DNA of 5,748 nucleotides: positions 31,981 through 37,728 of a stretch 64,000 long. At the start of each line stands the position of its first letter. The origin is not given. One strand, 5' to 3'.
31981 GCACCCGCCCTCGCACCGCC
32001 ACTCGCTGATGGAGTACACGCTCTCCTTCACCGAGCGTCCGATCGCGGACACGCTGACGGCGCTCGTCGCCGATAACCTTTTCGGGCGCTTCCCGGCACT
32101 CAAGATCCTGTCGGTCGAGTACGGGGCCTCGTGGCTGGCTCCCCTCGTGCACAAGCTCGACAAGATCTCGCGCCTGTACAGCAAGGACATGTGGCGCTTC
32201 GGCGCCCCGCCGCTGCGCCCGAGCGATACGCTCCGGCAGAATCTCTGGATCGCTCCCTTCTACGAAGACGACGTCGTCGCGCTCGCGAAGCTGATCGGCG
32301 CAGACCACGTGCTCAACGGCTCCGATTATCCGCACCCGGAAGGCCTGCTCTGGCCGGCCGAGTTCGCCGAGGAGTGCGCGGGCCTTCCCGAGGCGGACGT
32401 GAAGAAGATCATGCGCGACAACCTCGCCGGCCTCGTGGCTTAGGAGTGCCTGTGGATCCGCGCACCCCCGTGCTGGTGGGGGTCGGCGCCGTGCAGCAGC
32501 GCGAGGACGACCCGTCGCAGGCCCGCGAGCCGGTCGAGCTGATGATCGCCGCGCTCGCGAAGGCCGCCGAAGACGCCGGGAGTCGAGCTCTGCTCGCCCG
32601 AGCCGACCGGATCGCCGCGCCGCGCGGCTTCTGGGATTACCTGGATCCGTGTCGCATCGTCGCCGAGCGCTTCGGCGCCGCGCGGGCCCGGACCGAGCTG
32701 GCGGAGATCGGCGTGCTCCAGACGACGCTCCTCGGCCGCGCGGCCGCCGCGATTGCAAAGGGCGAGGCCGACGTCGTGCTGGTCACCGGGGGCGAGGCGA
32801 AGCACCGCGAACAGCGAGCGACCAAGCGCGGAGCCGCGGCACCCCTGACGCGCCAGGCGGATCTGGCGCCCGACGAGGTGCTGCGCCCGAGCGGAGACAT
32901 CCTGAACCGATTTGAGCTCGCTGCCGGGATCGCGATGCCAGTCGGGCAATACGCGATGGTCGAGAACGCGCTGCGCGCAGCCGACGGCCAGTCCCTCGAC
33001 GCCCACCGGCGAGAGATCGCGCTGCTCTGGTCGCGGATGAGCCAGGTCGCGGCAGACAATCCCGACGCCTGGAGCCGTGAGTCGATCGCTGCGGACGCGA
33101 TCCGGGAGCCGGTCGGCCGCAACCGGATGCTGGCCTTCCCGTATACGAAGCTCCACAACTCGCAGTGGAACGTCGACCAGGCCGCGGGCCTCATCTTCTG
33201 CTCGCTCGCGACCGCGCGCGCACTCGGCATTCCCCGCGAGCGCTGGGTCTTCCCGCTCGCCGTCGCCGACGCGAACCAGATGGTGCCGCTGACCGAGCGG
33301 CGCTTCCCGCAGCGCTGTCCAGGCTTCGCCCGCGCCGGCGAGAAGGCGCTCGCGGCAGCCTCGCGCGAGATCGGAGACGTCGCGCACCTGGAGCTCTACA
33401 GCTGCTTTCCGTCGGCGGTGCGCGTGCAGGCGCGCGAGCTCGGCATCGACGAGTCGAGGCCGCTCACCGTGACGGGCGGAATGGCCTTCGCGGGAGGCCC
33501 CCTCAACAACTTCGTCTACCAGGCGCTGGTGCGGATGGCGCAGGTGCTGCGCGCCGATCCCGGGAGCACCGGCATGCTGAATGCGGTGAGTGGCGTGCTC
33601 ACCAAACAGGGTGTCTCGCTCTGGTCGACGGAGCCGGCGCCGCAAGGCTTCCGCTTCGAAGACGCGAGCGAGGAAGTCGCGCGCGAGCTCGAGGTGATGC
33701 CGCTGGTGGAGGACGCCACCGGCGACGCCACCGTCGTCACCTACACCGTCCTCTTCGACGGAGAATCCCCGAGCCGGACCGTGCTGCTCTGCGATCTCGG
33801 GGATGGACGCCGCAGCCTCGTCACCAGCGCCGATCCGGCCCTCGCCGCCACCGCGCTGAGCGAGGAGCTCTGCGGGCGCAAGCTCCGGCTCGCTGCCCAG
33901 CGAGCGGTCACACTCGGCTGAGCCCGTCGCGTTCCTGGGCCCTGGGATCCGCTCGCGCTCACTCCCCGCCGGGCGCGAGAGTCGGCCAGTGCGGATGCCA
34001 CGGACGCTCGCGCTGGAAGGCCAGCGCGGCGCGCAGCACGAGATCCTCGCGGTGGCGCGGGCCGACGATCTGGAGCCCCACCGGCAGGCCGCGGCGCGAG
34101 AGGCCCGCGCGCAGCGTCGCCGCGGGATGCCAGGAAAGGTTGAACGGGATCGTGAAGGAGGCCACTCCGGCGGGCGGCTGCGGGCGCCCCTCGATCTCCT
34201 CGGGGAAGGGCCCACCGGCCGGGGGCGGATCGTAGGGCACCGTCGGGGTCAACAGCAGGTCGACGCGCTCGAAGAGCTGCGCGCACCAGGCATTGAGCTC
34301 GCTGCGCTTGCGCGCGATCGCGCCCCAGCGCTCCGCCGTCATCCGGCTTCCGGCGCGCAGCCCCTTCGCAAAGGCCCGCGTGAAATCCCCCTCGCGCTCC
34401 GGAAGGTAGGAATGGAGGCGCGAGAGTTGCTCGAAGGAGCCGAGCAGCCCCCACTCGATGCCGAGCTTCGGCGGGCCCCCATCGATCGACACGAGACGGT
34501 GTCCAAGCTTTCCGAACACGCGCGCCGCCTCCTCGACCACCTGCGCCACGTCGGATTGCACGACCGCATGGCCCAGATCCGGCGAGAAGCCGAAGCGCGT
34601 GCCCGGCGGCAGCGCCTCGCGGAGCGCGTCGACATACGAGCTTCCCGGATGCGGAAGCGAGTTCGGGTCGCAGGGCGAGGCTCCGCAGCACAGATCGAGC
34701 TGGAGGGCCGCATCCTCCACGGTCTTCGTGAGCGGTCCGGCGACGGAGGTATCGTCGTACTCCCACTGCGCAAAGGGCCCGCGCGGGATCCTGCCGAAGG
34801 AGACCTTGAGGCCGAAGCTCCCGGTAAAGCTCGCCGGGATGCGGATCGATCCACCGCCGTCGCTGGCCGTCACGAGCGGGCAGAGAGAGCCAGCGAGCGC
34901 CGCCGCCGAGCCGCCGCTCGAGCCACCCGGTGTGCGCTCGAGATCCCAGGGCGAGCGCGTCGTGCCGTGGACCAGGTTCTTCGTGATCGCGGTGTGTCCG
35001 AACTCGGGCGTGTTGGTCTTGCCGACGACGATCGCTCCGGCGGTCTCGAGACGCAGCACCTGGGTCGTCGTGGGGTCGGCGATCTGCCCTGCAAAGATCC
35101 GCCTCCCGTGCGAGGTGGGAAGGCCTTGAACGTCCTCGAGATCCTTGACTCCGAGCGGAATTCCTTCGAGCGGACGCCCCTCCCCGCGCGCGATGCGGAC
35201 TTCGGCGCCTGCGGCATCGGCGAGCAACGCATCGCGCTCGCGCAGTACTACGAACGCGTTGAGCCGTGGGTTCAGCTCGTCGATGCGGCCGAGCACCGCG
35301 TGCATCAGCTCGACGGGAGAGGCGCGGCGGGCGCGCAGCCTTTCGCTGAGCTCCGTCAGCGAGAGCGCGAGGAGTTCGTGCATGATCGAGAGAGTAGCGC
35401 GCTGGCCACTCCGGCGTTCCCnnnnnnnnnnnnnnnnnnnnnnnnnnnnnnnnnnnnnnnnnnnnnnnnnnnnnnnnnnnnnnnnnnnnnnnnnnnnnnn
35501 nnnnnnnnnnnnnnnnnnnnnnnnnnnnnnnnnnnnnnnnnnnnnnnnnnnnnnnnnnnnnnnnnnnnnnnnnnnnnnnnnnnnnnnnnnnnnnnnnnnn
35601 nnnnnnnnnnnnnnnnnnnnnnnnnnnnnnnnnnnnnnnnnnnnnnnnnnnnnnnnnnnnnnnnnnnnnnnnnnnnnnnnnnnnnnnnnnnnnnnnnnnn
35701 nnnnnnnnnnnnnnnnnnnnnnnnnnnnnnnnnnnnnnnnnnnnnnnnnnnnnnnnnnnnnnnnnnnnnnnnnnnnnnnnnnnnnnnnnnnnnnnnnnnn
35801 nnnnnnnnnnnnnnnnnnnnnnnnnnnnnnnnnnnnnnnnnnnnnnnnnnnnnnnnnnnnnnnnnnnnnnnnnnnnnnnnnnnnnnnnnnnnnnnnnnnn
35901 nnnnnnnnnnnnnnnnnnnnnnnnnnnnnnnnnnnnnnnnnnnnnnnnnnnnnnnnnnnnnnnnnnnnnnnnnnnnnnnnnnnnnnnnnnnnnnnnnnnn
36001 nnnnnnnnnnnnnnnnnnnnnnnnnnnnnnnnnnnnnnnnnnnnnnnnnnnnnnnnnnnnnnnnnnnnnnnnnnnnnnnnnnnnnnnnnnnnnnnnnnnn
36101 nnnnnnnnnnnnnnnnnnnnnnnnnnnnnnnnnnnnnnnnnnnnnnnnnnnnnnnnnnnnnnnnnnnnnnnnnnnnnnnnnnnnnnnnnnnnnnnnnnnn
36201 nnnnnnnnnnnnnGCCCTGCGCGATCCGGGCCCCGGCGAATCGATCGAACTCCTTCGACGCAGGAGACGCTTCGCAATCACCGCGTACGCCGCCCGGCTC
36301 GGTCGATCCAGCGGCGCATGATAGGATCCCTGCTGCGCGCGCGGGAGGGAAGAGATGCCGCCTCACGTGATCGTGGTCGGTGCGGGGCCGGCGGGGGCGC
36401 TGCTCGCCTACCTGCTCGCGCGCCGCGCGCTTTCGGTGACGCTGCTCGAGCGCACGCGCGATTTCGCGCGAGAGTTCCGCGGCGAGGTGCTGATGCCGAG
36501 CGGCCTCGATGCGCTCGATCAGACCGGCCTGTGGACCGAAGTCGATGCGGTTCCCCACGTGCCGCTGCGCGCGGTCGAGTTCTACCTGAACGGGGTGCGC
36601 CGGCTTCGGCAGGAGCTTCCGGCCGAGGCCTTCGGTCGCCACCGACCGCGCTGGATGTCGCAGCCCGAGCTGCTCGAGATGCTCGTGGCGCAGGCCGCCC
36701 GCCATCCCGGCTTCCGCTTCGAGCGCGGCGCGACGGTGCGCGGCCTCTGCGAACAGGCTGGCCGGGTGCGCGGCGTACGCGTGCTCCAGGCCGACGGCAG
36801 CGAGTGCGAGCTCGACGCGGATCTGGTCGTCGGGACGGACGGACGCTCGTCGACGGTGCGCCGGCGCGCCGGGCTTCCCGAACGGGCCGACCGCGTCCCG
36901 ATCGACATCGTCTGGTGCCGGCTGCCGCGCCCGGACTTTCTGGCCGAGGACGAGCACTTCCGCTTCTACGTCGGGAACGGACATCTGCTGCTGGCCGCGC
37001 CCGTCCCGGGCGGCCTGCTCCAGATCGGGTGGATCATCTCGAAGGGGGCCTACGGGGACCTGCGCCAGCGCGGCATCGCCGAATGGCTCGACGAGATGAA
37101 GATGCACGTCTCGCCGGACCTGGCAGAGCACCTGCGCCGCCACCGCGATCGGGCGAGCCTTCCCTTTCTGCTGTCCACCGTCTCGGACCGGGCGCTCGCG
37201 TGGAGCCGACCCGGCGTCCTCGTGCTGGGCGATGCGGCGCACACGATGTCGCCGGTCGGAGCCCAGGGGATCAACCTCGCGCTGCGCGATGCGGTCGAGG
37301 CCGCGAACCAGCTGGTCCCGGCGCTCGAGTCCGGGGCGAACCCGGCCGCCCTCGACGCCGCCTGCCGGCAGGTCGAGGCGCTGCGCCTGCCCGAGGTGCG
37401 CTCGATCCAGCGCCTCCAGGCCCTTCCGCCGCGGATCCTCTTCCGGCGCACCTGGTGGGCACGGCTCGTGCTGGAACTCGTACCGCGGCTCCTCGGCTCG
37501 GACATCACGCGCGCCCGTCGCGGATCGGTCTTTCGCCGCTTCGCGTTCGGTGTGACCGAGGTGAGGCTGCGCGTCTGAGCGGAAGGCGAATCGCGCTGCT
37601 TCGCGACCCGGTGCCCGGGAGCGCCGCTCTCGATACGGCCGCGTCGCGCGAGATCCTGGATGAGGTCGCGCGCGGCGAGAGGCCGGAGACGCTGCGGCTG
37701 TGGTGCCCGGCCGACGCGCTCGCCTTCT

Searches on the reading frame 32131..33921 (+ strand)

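Call 47: search_protein_families(library=pfam, proteins=[window:32131-33921:+], max_evalue=0.00001)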
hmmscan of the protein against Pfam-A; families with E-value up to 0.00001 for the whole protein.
window:32131-33921:+ (596 aa): 1 family
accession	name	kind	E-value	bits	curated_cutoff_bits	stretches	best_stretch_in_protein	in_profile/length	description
PF18313.7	TLP1_add_C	-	5.2e-06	26.8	26.1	0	520-587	9-78/83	Thiolase-like protein type 1 additional C-terminal domain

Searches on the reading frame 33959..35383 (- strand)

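Call 47: search_protein_families(library=pfam, proteins=[window:33959-35383:-], max_evalue=0.00001)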
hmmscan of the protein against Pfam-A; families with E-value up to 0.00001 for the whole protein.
window:33959-35383:- (474 aa): 1 family
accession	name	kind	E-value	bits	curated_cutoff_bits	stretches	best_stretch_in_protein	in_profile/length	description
PF01425.27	Amidase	-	2.1e-89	301.1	27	1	25-450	1-445/445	Amidase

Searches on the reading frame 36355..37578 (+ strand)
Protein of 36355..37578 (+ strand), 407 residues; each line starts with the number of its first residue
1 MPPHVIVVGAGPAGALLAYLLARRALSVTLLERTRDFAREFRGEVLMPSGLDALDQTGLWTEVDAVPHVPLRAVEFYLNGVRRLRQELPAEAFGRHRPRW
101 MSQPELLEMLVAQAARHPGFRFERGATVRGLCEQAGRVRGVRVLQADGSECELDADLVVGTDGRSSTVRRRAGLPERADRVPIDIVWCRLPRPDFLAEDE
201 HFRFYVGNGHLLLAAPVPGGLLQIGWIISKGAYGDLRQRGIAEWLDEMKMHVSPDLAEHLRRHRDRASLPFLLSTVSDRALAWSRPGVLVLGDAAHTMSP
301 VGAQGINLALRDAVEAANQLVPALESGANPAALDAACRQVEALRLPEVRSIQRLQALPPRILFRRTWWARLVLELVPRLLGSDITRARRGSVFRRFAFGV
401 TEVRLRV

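Call 47: search_protein_families(library=pfam, proteins=[window:36355-37578:+], max_evalue=0.00001)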
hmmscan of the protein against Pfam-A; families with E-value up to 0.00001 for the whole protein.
window:36355-37578:+ (407 aa): 5 families
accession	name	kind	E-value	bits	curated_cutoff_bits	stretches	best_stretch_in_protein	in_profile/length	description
PF01494.25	FAD_binding_3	-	7.3e-46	157.4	22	1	5-336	4-334/349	FAD binding domain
PF01266.30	DAO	-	3.1e-10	40.5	27.9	1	4-38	1-35/353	FAD dependent oxidoreductase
PF00890.30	FAD_binding_2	-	2.9e-08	33.8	20.4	0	76-173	112-214/414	FAD binding domain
PF13450.12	NAD_binding_8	-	8.5e-07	29.6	21.9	1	7-37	1-31/68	NAD(P)-binding Rossmann-like domain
PF07992.20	Pyr_redox_2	-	7.1e-06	26.1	26.1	0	4-40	144-180/291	Pyridine nucleotide-disulphide oxidoreductase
